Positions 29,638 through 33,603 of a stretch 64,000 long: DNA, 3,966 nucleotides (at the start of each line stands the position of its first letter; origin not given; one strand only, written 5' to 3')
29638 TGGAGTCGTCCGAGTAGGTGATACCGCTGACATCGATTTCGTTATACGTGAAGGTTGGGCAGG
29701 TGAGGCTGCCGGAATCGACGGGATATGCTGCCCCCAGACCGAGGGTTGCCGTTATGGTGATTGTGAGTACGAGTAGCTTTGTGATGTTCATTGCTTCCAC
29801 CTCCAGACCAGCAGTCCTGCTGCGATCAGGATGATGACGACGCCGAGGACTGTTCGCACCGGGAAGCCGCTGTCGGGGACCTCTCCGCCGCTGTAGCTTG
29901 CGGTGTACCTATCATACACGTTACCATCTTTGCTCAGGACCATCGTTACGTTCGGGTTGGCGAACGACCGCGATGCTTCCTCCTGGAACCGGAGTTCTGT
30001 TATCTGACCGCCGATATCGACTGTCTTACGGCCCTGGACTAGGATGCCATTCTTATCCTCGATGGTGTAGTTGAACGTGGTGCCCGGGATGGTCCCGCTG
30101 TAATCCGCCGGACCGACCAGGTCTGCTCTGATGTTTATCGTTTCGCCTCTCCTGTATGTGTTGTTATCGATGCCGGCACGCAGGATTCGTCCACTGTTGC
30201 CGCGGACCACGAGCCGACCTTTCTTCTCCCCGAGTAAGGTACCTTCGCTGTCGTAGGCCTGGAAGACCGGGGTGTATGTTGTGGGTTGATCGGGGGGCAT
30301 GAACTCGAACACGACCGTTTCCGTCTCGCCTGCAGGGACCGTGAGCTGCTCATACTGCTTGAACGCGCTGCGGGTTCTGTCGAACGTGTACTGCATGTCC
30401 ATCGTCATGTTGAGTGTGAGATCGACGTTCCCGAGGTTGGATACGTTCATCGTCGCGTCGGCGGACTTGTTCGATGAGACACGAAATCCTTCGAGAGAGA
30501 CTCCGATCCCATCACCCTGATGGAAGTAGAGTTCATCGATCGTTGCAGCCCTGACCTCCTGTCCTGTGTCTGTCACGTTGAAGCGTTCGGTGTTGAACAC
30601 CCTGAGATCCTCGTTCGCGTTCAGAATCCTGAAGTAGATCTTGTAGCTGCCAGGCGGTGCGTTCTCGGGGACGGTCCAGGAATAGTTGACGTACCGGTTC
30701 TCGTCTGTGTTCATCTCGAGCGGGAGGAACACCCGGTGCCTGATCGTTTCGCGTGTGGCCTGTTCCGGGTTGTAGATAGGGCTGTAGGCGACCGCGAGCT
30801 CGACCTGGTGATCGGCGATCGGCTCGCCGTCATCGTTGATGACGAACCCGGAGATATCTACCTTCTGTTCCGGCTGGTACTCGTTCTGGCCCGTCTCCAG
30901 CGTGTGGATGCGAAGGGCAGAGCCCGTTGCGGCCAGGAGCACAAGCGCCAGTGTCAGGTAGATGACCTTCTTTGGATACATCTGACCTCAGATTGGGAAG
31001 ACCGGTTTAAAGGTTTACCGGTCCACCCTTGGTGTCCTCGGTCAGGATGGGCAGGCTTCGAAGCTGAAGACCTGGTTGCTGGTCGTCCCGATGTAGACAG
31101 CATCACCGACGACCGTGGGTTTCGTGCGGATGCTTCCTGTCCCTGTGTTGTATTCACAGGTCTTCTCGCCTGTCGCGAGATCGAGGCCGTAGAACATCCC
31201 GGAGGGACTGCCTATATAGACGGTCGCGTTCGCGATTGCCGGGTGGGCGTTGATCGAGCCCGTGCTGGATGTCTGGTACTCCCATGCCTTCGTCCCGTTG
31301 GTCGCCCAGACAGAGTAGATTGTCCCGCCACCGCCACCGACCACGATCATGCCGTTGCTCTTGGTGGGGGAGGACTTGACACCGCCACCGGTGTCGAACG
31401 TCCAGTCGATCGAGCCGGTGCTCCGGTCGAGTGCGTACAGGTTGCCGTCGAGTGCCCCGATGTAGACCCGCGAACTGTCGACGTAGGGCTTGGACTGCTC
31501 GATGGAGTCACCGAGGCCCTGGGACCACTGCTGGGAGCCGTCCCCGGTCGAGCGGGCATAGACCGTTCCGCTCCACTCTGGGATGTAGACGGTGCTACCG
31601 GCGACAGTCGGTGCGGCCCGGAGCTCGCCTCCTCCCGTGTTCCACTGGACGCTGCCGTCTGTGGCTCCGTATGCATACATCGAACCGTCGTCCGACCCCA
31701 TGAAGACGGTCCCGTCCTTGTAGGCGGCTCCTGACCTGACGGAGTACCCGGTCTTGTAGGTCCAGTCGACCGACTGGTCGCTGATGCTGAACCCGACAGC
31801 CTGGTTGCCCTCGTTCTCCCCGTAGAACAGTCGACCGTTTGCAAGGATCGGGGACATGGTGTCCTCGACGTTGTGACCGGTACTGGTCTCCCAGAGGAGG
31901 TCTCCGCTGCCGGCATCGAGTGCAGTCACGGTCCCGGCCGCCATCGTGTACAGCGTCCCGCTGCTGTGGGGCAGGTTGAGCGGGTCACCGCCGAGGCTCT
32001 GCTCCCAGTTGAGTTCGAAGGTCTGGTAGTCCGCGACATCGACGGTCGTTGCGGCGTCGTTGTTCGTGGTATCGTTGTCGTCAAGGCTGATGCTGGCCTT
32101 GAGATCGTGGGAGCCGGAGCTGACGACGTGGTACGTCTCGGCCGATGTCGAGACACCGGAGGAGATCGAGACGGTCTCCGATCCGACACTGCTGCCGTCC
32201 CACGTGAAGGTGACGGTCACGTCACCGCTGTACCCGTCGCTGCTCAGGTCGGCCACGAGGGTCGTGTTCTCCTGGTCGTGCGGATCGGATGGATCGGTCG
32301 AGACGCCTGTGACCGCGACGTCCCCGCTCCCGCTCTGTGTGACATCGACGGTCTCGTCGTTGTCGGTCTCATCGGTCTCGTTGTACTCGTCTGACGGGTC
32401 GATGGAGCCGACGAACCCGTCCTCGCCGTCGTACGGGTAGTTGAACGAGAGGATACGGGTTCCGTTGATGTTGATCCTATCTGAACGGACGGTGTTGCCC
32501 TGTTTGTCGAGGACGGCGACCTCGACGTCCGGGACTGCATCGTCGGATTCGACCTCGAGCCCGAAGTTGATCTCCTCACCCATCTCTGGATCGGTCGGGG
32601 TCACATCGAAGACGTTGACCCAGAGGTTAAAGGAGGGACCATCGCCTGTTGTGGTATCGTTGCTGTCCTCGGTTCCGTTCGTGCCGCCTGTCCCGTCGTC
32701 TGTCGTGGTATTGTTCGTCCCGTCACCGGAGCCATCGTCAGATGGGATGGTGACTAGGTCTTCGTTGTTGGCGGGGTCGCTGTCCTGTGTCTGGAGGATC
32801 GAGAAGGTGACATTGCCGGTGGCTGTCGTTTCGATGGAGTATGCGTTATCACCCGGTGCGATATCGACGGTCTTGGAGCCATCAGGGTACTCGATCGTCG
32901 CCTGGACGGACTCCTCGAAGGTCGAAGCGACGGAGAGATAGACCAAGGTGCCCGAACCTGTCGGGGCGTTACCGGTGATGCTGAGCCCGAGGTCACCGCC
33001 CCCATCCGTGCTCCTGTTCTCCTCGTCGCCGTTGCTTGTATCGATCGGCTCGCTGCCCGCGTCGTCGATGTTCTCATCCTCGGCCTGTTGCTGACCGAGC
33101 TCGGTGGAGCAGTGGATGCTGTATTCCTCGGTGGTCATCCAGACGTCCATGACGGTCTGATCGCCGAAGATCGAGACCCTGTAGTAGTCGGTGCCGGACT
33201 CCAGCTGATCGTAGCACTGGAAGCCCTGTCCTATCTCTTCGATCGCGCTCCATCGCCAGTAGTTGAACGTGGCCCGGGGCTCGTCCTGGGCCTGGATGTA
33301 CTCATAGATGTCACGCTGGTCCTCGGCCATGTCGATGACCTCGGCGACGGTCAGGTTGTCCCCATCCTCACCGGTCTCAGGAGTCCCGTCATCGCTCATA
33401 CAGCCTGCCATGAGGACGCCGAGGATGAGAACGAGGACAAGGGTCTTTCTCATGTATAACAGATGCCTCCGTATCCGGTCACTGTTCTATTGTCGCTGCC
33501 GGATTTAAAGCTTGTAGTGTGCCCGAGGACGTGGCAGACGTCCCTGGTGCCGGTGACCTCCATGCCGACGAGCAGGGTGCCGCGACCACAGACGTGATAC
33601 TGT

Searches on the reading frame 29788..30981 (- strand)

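Call 80: search_protein_families(library=pfam, proteins=[window:29788-30981:-], max_evalue=0.01)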
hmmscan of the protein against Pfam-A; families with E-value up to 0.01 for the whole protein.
window:29788-30981:- (397 aa): 2 families
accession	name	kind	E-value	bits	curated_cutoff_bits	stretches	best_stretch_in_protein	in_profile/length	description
PF01835.25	MG2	-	4e-09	37.2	32.8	1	33-124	9-84/96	MG2 domain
PF22067.2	Cep192_D3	-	0.0015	19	27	1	167-236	12-76/99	Cep192 domain 3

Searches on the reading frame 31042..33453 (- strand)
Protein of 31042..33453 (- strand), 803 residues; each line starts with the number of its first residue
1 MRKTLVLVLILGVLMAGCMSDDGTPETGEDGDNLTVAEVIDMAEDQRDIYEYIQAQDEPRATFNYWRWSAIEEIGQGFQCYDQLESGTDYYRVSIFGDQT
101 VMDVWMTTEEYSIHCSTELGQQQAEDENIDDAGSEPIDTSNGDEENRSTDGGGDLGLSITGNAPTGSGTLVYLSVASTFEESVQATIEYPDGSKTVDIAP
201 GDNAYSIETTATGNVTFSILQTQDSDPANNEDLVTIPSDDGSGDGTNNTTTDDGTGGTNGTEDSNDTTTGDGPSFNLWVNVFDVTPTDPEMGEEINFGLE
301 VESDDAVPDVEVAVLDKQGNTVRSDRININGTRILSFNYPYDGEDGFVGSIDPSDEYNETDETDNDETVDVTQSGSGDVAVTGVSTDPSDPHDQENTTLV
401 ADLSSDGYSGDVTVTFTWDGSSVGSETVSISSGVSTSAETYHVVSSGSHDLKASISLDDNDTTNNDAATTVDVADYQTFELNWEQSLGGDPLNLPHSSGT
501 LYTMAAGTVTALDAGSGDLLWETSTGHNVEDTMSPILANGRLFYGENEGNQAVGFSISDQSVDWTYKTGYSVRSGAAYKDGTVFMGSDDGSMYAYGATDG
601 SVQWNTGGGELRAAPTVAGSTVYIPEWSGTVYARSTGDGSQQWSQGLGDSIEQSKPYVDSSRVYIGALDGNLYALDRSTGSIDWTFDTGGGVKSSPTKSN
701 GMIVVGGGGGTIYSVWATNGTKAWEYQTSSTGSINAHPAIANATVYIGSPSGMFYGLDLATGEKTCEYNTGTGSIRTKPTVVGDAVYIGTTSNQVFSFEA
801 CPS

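Call 80: search_protein_families(library=pfam, proteins=[window:31042-33453:-], max_evalue=0.01)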
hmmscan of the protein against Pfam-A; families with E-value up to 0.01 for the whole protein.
window:31042-33453:- (803 aa): 2 families
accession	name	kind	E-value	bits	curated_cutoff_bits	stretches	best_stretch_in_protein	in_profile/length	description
PF13570.13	Beta-prop_ACSF4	-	1.1e-39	137.2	133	2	615-798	9-200/329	Beta-alanine-activating enzyme, beta-propeller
PF13360.13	PQQ_2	-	1.3e-39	136.7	27.6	3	629-800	3-186/233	Outer membrane protein assembly factor BamB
